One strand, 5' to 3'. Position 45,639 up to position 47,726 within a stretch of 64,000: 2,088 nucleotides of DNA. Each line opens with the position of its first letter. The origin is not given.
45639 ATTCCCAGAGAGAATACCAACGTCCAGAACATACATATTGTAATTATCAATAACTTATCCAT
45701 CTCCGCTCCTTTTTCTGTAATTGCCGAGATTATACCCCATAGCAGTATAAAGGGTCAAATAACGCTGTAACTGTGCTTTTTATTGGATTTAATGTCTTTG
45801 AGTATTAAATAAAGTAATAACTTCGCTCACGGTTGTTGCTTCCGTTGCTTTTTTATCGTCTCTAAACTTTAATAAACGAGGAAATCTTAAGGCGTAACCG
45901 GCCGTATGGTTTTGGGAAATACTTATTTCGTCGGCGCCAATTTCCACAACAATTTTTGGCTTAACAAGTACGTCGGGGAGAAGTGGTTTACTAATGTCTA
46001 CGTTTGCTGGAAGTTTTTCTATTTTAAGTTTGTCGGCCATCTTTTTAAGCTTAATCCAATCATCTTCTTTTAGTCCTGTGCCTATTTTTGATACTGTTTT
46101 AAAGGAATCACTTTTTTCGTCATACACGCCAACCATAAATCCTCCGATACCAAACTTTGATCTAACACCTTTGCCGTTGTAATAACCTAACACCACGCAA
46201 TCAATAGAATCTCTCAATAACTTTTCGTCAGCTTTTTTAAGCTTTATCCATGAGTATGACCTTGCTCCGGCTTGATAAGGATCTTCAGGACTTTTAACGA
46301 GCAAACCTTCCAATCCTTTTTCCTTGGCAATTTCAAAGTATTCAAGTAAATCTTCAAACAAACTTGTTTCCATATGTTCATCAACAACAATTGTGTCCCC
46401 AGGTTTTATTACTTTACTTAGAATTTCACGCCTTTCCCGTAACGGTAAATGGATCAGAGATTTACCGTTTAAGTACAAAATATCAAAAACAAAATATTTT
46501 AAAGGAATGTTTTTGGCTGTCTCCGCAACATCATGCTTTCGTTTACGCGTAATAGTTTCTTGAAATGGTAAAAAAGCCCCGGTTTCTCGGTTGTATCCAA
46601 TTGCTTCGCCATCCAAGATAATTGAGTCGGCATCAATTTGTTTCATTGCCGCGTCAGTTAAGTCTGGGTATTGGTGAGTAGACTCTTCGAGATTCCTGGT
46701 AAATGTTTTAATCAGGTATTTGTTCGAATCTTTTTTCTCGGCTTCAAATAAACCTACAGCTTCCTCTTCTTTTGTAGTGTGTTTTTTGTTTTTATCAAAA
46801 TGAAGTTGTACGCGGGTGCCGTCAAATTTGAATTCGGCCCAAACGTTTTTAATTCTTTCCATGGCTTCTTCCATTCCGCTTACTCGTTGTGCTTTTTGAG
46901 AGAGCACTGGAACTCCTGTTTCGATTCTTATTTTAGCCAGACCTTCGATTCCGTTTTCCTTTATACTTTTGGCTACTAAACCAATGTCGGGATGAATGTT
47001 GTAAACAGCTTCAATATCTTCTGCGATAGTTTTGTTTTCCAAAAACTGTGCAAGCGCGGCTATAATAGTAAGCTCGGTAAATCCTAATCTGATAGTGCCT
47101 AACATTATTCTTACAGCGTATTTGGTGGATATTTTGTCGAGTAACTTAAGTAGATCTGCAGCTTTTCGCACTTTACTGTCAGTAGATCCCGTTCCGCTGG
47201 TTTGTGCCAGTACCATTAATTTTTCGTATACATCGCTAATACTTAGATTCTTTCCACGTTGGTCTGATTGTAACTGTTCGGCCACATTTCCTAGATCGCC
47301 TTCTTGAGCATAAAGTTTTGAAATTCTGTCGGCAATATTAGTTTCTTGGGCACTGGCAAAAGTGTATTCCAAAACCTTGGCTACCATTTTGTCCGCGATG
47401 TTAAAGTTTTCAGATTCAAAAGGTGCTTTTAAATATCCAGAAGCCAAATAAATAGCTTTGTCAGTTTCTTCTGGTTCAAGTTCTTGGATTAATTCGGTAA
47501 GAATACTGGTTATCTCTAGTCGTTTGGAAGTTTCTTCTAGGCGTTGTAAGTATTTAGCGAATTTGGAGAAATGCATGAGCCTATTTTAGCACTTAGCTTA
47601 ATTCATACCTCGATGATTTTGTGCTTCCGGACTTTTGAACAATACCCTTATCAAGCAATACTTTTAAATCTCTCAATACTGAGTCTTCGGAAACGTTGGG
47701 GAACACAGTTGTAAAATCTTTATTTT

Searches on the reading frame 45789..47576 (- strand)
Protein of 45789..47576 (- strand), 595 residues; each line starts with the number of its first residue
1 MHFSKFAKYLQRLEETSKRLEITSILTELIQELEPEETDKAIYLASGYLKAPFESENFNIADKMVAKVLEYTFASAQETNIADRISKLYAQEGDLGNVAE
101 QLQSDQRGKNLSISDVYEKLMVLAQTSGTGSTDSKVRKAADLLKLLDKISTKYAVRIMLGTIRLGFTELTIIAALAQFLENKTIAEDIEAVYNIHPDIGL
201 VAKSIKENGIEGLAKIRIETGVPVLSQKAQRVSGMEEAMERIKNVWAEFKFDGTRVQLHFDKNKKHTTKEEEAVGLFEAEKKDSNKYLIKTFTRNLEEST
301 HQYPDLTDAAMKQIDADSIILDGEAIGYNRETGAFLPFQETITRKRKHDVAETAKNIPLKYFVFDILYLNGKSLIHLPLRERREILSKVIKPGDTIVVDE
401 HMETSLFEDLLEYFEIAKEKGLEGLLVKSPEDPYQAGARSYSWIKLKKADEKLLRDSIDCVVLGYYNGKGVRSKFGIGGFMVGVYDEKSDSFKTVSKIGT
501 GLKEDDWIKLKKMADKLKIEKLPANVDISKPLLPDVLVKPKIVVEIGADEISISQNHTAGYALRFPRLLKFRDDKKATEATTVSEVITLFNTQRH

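Call 20: find_encoding_contigs(protein=window:45789-47576:-, flank=10000, max_places=1)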
Protein window:45789-47576:- (595 aa): 17 contigs read that carry it; 1 place shown.
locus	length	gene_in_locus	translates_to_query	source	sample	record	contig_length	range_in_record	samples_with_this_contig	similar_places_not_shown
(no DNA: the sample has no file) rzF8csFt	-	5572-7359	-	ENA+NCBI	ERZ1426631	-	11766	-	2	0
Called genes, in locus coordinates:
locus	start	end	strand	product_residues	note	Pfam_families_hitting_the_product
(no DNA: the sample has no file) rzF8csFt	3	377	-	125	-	?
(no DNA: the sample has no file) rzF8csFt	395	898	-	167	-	-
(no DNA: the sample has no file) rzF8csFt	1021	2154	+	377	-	PF20706:GT4-conflict (weak), PF00534:Glycos_transf_1, PF13692:Glyco_trans_1_4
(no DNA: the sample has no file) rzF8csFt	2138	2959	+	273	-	PF01149:Fapy_DNA_glyco, PF05833:NFACT_N (faint), PF06831:H2TH, PF06827:zf-FPG_IleRS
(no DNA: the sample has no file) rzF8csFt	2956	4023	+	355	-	PF02463:SMC_N, PF13175:AAA_15, PF13476:AAA_23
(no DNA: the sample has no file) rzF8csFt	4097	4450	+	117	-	-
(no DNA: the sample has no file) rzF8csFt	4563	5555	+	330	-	PF02661:Fic (weak)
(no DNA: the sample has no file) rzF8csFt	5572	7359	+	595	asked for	PF04675:DNA_ligase_A_N, PF09414:RNA_ligase (weak), PF01068:DNA_ligase_A_M, PF04679:DNA_ligase_A_C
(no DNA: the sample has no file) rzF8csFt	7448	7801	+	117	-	-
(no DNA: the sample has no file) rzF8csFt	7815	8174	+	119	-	-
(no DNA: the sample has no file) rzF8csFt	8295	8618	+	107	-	-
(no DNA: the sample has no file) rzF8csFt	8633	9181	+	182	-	-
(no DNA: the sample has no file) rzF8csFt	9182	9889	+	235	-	PF01790:LGT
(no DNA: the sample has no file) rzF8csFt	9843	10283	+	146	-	PF02502:LacAB_rpiB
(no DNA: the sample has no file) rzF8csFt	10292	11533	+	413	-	PF00834:Ribul_P_3_epim, PF00290:Trp_syntA (faint), PF00977:His_biosynth (weak), PF18306:LDcluster4, PF03641:Lysine_decarbox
